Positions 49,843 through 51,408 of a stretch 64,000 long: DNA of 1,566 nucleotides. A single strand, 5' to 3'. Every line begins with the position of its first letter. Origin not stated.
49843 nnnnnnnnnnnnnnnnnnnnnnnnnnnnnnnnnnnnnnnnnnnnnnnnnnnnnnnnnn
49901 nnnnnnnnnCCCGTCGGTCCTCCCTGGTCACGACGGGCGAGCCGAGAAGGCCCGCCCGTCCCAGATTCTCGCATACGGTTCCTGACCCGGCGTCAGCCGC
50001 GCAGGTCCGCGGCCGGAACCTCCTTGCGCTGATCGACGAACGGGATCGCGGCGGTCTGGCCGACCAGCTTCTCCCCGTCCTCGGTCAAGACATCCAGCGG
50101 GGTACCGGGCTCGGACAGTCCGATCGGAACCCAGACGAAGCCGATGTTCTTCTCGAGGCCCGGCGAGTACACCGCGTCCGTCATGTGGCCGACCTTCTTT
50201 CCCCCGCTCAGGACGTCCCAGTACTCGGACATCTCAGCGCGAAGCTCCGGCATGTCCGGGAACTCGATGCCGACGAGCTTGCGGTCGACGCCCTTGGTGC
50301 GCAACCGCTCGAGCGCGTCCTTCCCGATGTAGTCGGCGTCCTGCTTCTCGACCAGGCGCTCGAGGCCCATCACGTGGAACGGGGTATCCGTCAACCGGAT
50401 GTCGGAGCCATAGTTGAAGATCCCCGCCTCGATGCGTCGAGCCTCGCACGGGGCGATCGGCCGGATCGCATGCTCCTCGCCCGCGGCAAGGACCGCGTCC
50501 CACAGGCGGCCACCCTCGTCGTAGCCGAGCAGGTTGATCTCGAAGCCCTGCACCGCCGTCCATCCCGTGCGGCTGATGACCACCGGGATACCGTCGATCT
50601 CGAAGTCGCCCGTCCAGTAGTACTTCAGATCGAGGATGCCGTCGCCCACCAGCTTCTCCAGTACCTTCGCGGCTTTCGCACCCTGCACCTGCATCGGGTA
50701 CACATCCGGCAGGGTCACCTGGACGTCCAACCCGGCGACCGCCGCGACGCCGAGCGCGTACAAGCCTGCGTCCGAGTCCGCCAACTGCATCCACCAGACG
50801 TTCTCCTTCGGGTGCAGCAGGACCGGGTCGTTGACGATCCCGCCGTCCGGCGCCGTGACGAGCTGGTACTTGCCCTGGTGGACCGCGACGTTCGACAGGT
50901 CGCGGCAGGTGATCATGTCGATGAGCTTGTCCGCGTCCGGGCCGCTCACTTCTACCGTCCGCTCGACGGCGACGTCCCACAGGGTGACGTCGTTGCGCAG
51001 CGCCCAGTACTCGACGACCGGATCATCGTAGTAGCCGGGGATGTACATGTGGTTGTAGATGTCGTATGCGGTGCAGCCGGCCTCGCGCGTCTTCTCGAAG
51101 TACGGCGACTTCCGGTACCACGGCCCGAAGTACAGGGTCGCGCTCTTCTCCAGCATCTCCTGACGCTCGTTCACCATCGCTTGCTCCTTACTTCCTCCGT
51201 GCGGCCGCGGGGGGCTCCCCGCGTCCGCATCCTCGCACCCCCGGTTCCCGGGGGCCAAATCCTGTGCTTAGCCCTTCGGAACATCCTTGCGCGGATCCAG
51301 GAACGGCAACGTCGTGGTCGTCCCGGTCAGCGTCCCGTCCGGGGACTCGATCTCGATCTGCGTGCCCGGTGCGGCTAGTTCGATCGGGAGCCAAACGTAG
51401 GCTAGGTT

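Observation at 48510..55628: Operon-like C1 module: amidohydrolase, then three tandem GcvT-family THF-dependent demethylase paralogs, then MetV-MetF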

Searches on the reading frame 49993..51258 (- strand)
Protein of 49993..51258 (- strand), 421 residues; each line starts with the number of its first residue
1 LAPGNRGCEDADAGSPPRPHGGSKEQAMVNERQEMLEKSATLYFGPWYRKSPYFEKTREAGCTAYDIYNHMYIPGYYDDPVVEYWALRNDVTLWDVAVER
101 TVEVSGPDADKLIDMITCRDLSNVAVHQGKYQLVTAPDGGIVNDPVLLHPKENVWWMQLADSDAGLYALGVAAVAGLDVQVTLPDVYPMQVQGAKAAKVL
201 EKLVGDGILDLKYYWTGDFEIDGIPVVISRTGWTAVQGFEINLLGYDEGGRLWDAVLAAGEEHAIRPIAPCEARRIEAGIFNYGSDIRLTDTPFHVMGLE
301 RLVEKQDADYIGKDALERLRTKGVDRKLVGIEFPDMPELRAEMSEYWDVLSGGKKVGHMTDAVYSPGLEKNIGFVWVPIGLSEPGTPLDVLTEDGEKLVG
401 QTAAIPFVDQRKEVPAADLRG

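Call 3: search_protein_families(library=pfam, proteins=[window:49993-51258:-])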
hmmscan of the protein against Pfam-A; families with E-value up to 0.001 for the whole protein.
window:49993-51258:- (421 aa): 2 families
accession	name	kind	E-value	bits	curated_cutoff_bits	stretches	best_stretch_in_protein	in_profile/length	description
PF01571.26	GCV_T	-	8.7e-36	123.9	25.6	1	57-296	5-250/255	Aminomethyltransferase folate-binding domain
PF08669.17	GCV_T_C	-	1.6e-11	44.4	25.9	1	326-409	1-80/80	Glycine cleavage T-protein C-terminal barrel domain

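Call 4: search_protein_families(library=ncbifam, proteins=[window:49993-51258:-])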
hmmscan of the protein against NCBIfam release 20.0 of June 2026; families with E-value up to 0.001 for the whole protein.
window:49993-51258:- (421 aa): 8 families
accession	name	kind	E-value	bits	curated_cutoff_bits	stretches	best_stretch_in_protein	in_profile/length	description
NF009133.0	PRK12486.1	equivalog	1.5e-88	297.2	410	1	48-396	12-358/369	dimethylsulfoniopropionate demethylase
NF053776.1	TmaoDeMthMsil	equivalog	1.2e-47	162.9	1100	1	49-413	386-759/763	trimethylamine N-oxide demethylase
NF001567.0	PRK00389.1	subfamily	7e-44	150.2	300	1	50-412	5-357/359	glycine cleavage system aminomethyltransferase GcvT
TIGR00528.1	gcvT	equivalog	1.9e-37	129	235.85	1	49-390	2-343/362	glycine cleavage system aminomethyltransferase GcvT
NF010093.0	PRK13579.1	equivalog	4.7e-31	107.9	459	1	82-411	43-367/371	glycine cleavage system aminomethyltransferase GcvT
TIGR01372.1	soxA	subfamily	1.3e-26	92.7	1164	1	83-409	649-988/996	sarcosine oxidase subunit alpha family protein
NF047633.1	SyrngDmethDesA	equivalog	1.5e-16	60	800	1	76-268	32-235/453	syringate O-demethylase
NF047885.1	VanMgalDeMLigM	equivalog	1e-15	57.7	580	1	73-268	28-236/461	vanillate/3-O-methylgallate O-demethylase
